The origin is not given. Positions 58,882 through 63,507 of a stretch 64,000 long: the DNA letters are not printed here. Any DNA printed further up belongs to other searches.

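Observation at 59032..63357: Giant protein D with an autotransporter-like beta-helix and FN3 domains, and transthyretin-like domains sandwiched between C-terminal TM helices. It carries a tandem DNA repeat.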

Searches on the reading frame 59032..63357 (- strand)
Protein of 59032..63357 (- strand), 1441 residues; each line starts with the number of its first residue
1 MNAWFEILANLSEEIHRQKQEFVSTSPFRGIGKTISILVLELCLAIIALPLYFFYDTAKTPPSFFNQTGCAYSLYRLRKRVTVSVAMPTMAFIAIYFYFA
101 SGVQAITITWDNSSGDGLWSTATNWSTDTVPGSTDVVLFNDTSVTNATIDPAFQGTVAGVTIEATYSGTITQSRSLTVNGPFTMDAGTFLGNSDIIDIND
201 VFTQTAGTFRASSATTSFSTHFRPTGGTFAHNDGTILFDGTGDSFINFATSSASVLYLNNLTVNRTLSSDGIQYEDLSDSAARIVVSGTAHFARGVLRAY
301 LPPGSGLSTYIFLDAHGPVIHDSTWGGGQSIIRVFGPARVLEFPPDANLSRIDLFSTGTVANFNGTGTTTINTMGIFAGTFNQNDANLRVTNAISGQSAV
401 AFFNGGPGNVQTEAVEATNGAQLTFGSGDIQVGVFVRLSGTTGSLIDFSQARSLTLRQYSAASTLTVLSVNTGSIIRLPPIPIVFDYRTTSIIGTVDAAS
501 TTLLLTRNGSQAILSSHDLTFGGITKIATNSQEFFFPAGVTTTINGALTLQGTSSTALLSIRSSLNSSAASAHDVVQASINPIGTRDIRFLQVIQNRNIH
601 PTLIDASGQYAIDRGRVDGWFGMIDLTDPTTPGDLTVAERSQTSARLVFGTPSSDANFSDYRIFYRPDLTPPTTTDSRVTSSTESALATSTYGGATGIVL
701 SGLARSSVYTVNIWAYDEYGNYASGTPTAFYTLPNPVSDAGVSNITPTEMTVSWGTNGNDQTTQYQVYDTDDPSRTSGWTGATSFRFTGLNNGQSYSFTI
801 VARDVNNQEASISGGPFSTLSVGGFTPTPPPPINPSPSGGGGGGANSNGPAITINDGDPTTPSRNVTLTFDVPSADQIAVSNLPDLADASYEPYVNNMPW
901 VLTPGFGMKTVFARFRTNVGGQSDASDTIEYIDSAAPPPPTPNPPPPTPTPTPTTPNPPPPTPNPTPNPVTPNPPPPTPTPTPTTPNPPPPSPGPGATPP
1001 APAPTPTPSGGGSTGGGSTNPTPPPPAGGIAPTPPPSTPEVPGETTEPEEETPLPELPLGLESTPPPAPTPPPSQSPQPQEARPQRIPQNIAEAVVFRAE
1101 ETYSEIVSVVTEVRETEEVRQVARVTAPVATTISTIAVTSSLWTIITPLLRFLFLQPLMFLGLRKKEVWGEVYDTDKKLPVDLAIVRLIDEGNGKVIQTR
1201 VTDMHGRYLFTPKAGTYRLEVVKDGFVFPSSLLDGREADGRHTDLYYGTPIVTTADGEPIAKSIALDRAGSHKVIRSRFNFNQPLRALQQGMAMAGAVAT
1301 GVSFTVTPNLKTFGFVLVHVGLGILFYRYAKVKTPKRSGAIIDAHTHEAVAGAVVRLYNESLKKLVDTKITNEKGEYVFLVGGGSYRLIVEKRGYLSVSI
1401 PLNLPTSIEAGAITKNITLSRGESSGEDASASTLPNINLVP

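Call 3: search_protein_families(library=pfam, proteins=[window:59032-63357:-], max_evalue=1)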
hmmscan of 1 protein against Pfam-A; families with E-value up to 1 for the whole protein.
window:59032-63357:- (1441 aa): 5 families
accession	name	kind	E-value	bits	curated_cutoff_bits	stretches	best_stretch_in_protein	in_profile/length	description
PF00041.27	fn3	-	7.5e-13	49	25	2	736-806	2-72/84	Fibronectin type III domain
PF13715.12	CarbopepD_reg_2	-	4.9e-09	36.5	32.2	2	1338-1407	2-67/88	CarboxypepD_reg-like domain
PF17210.9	SdrD_B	-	6e-08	33.3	29.7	2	1180-1225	23-68/112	SdrD B-like domain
PF11974.14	bMG3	-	0.00033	21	34.9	1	1176-1213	23-59/103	Bacterial alpha-2-macroglobulin MG3 domain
PF17802.7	SpaA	-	0.044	14.4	23.1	1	1342-1388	8-56/91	Prealbumin-like fold domain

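Call 4: search_protein_families(library=ncbifam, proteins=[window:59032-63357:-], max_evalue=1)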
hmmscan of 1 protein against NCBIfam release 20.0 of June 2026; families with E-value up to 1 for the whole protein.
window:59032-63357:- (1441 aa): 2 families
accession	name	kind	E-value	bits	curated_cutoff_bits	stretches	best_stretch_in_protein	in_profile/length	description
NF045522.1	MXAN_2561_fam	equivalog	0.022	14.2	150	1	759-806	193-244/304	MXAN_2561 family MXYO-CTERM-anchored protein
NF058648.1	ECF_sub_HI1622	equivalog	0.029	14.4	100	1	1166-1221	25-80/180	NikL family nickel/cobalt ECF transporter subunit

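Call 25: find_encoding_contigs(protein=window:59032-63357:-, flank=3000, max_places=3)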
Protein window:59032-63357:- (1441 aa): no gene with exactly this product is on record in the collection.

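Call 49: find_related_loci(query=window:59032-63357:-, collection=metagenome_contigs, flank=6000)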
Query window:59032-63357:- (1441 aa) in metagenome_contigs; peptide patterns used: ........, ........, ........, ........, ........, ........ (x = any residue, [..] = any of these).
56 stretches matched a pattern; 2 encode a relative of the query (tblastn E <= 1e-3); 2 distinct loci.
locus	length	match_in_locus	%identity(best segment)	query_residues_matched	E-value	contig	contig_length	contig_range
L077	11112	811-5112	52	1-1440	0e+0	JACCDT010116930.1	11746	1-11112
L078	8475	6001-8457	53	1-824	0e+0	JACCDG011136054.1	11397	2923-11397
